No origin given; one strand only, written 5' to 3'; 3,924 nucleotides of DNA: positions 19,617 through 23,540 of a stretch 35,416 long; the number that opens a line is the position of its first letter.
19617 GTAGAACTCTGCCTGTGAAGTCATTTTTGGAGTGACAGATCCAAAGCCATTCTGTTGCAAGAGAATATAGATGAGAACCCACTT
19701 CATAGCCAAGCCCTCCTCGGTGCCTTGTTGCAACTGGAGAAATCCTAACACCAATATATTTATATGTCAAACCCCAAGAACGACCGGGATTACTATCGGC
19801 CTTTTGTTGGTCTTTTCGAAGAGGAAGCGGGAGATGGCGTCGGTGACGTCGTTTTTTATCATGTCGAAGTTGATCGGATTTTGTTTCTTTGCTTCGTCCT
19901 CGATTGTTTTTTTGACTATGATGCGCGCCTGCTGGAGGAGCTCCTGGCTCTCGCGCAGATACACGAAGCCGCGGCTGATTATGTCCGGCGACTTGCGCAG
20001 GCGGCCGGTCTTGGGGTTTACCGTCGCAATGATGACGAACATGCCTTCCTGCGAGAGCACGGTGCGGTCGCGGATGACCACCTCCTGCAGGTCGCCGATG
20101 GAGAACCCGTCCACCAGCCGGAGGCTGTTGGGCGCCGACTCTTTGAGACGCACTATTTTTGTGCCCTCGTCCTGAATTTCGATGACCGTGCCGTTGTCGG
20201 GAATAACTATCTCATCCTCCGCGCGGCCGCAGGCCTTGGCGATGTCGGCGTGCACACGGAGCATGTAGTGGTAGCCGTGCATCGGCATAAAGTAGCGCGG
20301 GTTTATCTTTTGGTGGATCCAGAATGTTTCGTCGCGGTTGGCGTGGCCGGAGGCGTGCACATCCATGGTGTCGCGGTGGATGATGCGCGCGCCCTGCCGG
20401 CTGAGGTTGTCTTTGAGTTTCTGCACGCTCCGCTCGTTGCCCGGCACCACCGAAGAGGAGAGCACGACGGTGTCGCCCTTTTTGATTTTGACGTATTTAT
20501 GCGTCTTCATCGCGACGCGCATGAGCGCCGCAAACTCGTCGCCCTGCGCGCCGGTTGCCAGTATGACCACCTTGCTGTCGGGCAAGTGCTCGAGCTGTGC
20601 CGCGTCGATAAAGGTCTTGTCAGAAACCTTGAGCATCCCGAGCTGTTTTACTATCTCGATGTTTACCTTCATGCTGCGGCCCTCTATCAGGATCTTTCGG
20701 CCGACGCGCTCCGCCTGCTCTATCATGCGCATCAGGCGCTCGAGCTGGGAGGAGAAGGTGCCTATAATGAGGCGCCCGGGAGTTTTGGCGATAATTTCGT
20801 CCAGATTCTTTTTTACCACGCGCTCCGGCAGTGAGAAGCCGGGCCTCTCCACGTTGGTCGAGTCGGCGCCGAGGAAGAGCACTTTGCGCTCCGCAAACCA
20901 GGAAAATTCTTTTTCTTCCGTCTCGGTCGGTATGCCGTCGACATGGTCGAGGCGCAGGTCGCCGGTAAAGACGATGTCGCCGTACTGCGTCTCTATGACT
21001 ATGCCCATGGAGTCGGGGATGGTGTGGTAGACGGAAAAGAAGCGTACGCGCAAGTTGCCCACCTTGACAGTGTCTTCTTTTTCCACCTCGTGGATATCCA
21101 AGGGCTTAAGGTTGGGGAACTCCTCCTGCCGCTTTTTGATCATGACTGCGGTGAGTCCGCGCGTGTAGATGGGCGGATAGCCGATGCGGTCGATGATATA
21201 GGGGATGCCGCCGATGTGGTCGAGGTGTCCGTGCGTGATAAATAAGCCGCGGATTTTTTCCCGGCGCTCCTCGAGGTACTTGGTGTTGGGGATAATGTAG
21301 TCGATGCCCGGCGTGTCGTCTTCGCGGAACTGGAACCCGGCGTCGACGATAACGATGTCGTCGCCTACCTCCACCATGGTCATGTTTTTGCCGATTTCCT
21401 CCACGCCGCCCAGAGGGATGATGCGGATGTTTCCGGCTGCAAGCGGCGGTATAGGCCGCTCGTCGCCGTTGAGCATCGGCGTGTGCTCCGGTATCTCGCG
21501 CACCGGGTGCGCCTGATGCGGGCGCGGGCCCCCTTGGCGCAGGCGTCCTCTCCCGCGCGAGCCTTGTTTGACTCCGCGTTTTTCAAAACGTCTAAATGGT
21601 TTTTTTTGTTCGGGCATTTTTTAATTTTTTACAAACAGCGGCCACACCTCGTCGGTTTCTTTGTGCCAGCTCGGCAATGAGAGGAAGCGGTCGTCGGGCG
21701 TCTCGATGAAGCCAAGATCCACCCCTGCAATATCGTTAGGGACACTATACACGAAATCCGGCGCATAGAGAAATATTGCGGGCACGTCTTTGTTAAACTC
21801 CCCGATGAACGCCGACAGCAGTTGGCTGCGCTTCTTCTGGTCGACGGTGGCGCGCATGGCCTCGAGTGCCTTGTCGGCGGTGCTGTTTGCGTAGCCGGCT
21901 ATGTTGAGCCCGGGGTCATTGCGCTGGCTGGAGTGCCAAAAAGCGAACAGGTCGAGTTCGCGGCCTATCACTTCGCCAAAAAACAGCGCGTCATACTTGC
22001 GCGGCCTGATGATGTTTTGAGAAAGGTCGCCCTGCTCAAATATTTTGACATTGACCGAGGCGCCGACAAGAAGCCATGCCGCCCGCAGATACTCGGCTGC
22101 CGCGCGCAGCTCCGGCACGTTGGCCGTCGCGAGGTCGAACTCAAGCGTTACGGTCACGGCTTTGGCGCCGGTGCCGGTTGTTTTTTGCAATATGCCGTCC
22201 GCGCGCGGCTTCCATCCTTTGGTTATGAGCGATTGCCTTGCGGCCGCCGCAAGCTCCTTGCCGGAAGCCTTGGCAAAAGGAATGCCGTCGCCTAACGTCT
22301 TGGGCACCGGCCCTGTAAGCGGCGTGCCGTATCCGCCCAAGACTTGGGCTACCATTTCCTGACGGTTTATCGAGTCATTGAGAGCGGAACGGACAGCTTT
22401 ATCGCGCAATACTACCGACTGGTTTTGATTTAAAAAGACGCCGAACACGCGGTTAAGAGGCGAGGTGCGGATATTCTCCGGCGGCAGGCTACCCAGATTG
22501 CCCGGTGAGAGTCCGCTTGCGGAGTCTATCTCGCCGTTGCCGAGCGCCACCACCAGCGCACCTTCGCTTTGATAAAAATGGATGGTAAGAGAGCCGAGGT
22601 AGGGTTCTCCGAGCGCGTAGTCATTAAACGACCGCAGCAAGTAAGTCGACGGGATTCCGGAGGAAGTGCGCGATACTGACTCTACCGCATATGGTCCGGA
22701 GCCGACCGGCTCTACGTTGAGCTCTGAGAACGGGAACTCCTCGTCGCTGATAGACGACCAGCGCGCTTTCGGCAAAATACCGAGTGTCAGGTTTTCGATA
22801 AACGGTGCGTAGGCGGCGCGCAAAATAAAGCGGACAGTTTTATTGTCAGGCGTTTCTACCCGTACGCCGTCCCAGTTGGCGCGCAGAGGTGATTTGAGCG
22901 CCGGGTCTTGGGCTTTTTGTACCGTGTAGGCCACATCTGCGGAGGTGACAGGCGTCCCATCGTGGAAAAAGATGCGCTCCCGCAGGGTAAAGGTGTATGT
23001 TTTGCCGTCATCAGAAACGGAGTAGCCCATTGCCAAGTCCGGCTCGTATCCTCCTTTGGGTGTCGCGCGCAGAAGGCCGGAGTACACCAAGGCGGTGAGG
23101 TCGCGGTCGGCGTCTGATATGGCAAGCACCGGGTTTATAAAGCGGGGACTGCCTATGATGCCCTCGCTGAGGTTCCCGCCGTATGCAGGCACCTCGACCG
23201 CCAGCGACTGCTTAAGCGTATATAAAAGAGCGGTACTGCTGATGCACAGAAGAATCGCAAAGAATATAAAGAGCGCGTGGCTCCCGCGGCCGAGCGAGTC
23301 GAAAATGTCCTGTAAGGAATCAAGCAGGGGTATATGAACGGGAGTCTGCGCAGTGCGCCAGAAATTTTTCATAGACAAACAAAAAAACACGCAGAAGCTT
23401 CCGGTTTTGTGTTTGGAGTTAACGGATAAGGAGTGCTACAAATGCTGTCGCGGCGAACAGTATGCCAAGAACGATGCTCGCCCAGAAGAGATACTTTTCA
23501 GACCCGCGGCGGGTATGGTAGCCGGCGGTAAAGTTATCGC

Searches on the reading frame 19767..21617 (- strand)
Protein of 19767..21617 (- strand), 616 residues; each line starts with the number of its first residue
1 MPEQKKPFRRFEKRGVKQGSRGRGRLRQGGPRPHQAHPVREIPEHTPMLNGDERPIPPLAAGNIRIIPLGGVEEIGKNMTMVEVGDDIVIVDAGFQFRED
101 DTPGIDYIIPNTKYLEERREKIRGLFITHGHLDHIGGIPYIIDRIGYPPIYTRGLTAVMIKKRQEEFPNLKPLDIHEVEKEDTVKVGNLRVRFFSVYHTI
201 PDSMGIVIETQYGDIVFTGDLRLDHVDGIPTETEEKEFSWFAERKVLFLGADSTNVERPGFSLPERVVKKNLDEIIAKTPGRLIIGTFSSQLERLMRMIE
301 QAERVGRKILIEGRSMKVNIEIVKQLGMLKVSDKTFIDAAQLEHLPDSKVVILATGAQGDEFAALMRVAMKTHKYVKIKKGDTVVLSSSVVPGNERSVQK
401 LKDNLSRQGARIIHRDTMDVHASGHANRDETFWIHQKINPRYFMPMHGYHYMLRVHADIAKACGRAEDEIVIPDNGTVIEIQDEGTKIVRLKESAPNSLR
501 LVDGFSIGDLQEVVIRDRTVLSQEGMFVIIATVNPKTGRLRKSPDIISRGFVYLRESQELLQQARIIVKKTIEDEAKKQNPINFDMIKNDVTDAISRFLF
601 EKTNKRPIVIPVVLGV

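Call 96: search_protein_families(library=ncbifam, proteins=[window:19767-21617:-], max_evalue=0.00001)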
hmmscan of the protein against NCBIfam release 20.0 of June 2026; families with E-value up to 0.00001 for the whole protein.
window:19767-21617:- (616 aa): 4 families
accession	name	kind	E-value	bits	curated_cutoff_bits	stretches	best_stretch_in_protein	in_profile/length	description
NF047419.1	RNase_J1_RnjA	exception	3.9e-179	596.9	820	1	64-614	2-547/549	ribonuclease J1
TIGR00649.1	MG423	subfamily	3.4e-154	514.2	400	1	64-613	1-545/546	RNase J family beta-CASP ribonuclease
TIGR03675.1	arCOG00543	equivalog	7.5e-11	41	580.2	1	63-159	174-266/631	beta-CASP ribonuclease aCPSF1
NF012229.1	bla_class_B_core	domain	5.4e-09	36.4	100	1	70-196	8-125/139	metallo-beta-lactamase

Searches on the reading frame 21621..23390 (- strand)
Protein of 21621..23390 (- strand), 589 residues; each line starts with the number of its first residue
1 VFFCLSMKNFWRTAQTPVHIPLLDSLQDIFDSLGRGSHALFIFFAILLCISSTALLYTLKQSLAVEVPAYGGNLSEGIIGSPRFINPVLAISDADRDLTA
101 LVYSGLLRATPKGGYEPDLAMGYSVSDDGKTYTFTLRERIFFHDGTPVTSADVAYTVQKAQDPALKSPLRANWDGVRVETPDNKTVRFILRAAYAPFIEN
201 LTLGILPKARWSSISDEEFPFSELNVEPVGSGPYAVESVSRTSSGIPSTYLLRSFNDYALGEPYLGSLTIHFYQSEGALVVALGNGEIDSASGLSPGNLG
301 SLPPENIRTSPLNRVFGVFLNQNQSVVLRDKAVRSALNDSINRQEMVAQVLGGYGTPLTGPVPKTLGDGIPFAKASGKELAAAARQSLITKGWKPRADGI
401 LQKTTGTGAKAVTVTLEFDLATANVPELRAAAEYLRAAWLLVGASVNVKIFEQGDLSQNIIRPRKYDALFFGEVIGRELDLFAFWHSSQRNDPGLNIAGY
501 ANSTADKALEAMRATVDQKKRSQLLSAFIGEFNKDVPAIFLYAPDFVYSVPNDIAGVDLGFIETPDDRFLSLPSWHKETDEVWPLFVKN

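Call 96: search_protein_families(library=ncbifam, proteins=[window:21621-23390:-], max_evalue=0.00001)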
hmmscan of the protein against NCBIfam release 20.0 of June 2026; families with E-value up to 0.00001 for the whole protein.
window:21621-23390:- (589 aa): 10 families
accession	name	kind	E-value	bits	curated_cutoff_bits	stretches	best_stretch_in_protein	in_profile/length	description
NF045468.1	Opp5A_nikA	equivalog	1.6e-33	115.9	600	1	102-555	44-470/488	nickel ABC transporter substrate-binding protein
TIGR02294.1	nickel_nikA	equivalog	7.2e-30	104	393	1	100-511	33-437/501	nickel ABC transporter substrate-binding protein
NF045467.1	Opp4A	equivalog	5.3e-29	100.9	650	2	69-291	32-264/556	oligopeptide ABC transporter substrate-binding protein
NF011942.0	PRK15413.1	equivalog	5e-21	75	594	1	116-366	72-318/512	glutathione ABC transporter substrate-binding protein GsiB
NF047575.1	opine_bind_CntA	exception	1e-18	67.2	800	1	100-203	63-166/535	staphylopine-dependent metal ABC transporter substrate-binding lipoprotein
TIGR04028.1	SBP_KPN_01854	hypoth_equivalog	1.8e-13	49.9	468.5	1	116-559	45-495/509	TIGR04028 family ABC transporter substrate-binding protein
NF043070.1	DppA_dipep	equivalog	1.7e-11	43.4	1005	1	79-539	36-501/535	dipeptide ABC transporter periplasmic-binding protein DppA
NF011684.0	PRK15104.1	equivalog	9.3e-08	31.2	947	1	97-170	64-136/543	oligopeptide ABC transporter substrate-binding protein OppA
NF007287.0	PRK09755.1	equivalog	4.1e-07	29.2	1098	1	102-170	63-131/535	ABC transporter substrate-binding protein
NF011689.0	PRK15109.1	equivalog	6.6e-06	25.1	560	0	86-356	48-335/547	ABC transporter substrate-binding protein SapA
